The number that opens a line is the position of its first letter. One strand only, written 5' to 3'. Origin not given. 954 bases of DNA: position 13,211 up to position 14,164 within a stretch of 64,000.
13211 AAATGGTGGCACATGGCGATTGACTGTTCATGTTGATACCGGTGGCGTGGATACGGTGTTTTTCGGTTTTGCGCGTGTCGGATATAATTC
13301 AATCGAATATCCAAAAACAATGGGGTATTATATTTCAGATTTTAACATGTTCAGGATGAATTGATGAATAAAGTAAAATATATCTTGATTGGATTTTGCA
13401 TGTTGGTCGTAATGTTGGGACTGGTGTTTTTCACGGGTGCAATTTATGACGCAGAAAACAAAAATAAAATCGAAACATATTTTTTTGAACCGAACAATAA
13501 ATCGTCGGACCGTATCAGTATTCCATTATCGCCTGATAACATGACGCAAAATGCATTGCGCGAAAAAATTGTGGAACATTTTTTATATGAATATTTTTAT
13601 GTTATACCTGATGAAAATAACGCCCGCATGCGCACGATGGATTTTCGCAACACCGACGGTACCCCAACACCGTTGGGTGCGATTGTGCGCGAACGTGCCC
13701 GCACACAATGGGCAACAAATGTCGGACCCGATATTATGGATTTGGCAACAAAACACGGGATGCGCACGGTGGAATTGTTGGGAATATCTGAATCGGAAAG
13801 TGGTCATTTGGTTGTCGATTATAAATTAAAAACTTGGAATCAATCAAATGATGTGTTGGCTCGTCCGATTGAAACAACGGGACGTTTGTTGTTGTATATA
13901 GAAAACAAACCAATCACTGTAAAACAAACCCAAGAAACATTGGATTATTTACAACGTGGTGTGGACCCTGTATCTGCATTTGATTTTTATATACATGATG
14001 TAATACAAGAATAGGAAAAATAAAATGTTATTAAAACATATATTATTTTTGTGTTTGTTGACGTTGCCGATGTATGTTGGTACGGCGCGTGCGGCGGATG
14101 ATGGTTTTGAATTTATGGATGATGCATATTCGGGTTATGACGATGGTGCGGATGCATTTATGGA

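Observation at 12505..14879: Second T4SS-like island: VirB7-like mini-lipoprotein, two tandem VirB8-like paralogues and a secreted acidic protein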

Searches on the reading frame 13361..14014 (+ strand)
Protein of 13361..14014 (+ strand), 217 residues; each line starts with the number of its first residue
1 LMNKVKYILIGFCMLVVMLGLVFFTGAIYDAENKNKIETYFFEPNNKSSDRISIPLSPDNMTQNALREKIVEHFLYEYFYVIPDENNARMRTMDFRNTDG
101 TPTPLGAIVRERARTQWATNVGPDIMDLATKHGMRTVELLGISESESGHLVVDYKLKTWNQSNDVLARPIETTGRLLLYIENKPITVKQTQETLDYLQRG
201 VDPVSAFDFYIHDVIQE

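Call 3: search_protein_families(library=pfam, proteins=[window:13361-14014:+], max_evalue=10)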
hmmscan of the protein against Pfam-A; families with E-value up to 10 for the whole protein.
window:13361-14014:+ (217 aa): 2 families
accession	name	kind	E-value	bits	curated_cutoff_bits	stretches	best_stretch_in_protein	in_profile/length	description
PF11297.13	DUF3098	-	0.036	14.1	25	1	2-33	2-33/67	Protein of unknown function (DUF3098)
PF13953.12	PapC_C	-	0.23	11.7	27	1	93-122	2-30/66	PapC C-terminal domain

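Call 4: search_protein_families(library=ncbifam, proteins=[window:13361-14014:+], max_evalue=10)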
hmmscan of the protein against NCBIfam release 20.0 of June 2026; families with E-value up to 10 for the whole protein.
window:13361-14014:+ (217 aa): 2 families
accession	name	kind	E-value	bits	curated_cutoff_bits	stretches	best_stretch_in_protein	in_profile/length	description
NF007177.0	PRK09609.1-1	equivalog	0.018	14.3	524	1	5-43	216-255/340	hypothetical protein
TIGR03676.1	aRF1_eRF1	equivalog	0.062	12.1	234.7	1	20-49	80-109/403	peptide chain release factor aRF-1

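Call 13: find_homologous_proteins(query=window:13361-14014:+, max_evalue=0.01)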
Query window:13361-14014:+ (217 aa): 30 proteins with E <= 0.01 among 113 candidates.
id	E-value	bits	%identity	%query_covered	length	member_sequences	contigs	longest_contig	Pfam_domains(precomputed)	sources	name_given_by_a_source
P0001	1.7e-141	487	100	100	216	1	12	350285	-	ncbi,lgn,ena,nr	ncbi:MAG: hypothetical protein J6W41_01035 [Alphaproteobacteria bacterium]|nr:hypothetical protein [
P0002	4.5e-141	485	100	100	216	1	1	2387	-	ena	-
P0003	8.4e-141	484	99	100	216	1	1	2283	-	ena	-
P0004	1.7e-140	483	100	100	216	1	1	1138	-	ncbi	-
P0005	3.0e-140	483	100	100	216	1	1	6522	-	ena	-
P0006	1.5e-109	382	78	100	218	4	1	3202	-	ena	-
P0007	6.5e-98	344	73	100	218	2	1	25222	-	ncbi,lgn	ncbi:MAG: hypothetical protein ACLRFM_00740 [Alphaproteobacteria bacterium]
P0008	1.0e-95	337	71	100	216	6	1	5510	-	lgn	-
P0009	1.1e-88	314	62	100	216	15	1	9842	-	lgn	-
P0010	4.3e-83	296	62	100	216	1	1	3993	-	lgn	-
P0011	2.2e-69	251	56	99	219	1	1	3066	-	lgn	-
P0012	4.8e-69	250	58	93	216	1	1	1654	-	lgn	-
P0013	1.3e-68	249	58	92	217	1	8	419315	-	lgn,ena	-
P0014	2.8e-66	241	56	93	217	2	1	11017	-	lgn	-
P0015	6.4e-65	236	53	100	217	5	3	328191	-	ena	-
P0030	9.9e-30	121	34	98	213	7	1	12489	-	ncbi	-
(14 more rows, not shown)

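Call 18: search_solved_structures(query=A1, max_evalue=10, show_alignments=2)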
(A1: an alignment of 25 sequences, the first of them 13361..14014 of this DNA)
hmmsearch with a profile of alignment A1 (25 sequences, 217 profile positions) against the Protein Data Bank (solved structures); distinct sequences matched with E-value up to 10: 2.
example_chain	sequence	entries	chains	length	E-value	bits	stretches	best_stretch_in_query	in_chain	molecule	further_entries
9qv5_A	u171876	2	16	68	0.76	12.1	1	87-142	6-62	Archaeal histone A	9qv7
9qv6_A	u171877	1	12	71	0.84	12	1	87-142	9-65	Archaeal histone A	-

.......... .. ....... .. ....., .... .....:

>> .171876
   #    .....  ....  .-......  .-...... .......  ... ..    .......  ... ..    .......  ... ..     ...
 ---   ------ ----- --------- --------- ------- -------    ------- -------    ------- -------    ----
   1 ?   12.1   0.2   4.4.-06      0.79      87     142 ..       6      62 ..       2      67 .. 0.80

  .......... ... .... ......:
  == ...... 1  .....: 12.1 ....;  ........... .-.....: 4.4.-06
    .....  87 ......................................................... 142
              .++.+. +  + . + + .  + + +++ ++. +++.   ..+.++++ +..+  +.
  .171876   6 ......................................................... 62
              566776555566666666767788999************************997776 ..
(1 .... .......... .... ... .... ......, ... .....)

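Call 21: search_protein_families(library=pfam, alignment_id=A1, max_evalue=1)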
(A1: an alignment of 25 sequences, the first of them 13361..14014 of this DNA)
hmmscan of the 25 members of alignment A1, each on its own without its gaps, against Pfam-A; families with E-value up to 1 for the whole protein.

A. member 1, window:13361-14014:+ (217 aa): 2 families
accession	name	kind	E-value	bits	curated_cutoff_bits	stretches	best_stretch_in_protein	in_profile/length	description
PF11297.13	DUF3098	-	0.036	14.1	25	1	2-33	2-33/67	Protein of unknown function (DUF3098)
PF13953.12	PapC_C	-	0.23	11.7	27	0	93-122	2-30/66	PapC C-terminal domain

B. families by the number of members that match (of 25 scanned): 15 families
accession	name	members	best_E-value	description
PF05351.17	GMP_PDE_delta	6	0.002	GMP-PDE, delta subunit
PF23391.1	DUF7100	4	0.011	Domain of unknown function (DUF7100)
PF15884.10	QIL1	3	0.0062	MICOS complex subunit MIC13, QIL1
PF11297.13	DUF3098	2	0.036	Protein of unknown function (DUF3098)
PF17817.7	PDZ_5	2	0.17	PDZ domain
PF18514.6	MDY2_C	1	0.0049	Ubiquitin-like protein MDY2, C-terminal domain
PF21778.2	DUF6873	1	0.015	Family of unknown function (DUF6873)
PF10501.15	Ribosomal_L50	1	0.088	Ribosomal subunit 39S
PF06265.16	YutD-like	1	0.15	Putative antitoxin YutD-like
PF10494.15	Stk19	1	0.15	Inactive serine-threonine protein kinase 19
PF02512.19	UK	1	0.16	Virulence determinant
PF18579.7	Raf1_HTH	1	0.17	Rubisco accumulation factor 1 helix turn helix domain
PF12911.12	OppC_N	1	0.17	N-terminal TM domain of oligopeptide transport permease C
PF00778.23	DIX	1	0.21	DIX domain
PF13953.12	PapC_C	1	0.23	PapC C-terminal domain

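Call 25: find_encoding_contigs(protein=P0030, flank=6000, max_places=3)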
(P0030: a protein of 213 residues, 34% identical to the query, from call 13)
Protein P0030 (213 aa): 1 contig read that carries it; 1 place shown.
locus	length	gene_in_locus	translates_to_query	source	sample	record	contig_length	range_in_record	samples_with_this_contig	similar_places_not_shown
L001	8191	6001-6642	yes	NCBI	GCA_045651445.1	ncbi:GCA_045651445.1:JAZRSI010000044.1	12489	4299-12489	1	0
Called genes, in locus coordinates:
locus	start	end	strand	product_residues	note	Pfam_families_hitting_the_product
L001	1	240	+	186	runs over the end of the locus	PF01765:RRF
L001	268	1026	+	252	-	PF01255:Prenyltransf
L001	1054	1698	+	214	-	PF01148:CTP_transf_1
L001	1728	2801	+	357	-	PF02163:Peptidase_M50, PF13180:PDZ_2 (weak), PF17820:PDZ_6 (weak)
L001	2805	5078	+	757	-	PF07244:POTRA (weak), PF08478:POTRA_1 (weak), PF07244:POTRA, PF01103:Omp85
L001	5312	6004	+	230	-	-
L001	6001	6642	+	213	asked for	-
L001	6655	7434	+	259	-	-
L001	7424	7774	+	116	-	PF08378:NERD (weak), PF02021:UPF0102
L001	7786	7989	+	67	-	PF13978:DUF4223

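Call 26: find_encoding_contigs(protein=P0013, flank=8000, max_places=2)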
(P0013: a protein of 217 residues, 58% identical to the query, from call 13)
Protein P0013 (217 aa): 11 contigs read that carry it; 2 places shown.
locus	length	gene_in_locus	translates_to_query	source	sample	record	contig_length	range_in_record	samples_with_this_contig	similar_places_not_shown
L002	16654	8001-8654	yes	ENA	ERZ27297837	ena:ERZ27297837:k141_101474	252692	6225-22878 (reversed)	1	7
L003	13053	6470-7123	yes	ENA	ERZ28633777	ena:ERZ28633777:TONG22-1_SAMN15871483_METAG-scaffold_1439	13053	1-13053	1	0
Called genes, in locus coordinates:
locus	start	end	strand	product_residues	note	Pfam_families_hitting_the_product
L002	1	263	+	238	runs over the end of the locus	PF00583:Acetyltransf_1, PF13673:Acetyltransf_10, PF13508:Acetyltransf_7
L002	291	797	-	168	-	-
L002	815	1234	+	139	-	-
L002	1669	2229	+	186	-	PF01765:RRF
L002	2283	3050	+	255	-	PF01255:Prenyltransf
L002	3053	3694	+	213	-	PF01148:CTP_transf_1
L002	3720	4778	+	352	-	PF02163:Peptidase_M50, PF00595:PDZ (faint), PF13180:PDZ_2 (faint), PF17820:PDZ_6 (weak)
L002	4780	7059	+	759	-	PF07244:POTRA (weak), PF08478:POTRA_1 (faint), PF08479:POTRA_2 (faint), PF07244:POTRA, PF01103:Omp85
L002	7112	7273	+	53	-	-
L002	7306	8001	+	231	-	-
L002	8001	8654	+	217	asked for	-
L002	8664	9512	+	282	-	-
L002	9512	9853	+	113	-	PF08378:NERD (faint), PF02021:UPF0102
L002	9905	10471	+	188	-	PF00908:dTDP_sugar_isom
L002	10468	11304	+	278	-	PF01370:Epimerase, PF02719:Polysacc_synt_2 (faint), PF04321:RmlD_sub_bind, PF16363:GDP_Man_Dehyd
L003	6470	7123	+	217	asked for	-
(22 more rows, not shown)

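Call 31: predict_structure(alignment_id=A1)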
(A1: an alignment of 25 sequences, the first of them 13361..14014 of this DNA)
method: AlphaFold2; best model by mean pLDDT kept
length: 217 residues; sequences in the alignment: 25
mean_pLDDT: 86.6   pTM: 0.74
mean pLDDT of the five models: 86.6, 84.6, 82.9, 78.5, 76.9
residues with pLDDT >= 90: 108; 70-90: 91; 50-70: 18; < 50: 0
segments of 3 or more residues with pLDDT < 50: none
pLDDT, mean of each block of 10 residues (from residue 1): 84 94 83 73 59 71 89 92 91 90 88 92 93 92 90 94 80 95 87 88 89 93
secondary structure, 60 per line:
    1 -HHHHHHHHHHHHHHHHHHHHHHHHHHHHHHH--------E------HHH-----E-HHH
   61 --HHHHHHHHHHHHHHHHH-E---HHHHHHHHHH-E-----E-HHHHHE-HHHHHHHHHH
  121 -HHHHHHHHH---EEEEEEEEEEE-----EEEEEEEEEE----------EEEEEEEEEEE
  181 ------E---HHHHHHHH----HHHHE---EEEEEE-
elements in order: H2-32 H63-79 H85-94 H104-108 H111-120 H122-130 E134-144 E150-159 E170-180 H191-198 H203-206 E211-216

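Call 51: search_protein_families(library=pfam, proteins=[L001:5312-6004:+], max_evalue=1)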
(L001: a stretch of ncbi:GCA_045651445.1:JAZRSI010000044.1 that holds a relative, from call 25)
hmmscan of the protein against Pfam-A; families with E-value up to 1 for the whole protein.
L001:5312-6004:+ (230 aa): 2 families
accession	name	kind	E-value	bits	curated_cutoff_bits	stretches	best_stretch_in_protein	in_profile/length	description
PF04335.19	VirB8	-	0.00042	20.6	23.2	1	21-107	18-99/213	VirB8 protein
PF19194.5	DUF5869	-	0.009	16.3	25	1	79-123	66-111/159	Family of unknown function (DUF5869)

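Call 72: search_dna_similar(query=window:13361-14014:+, collection=plasmids, mode=protein, max_evalue=1, max_rows=10)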
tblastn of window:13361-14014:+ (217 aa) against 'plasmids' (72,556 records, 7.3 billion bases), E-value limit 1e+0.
No match.
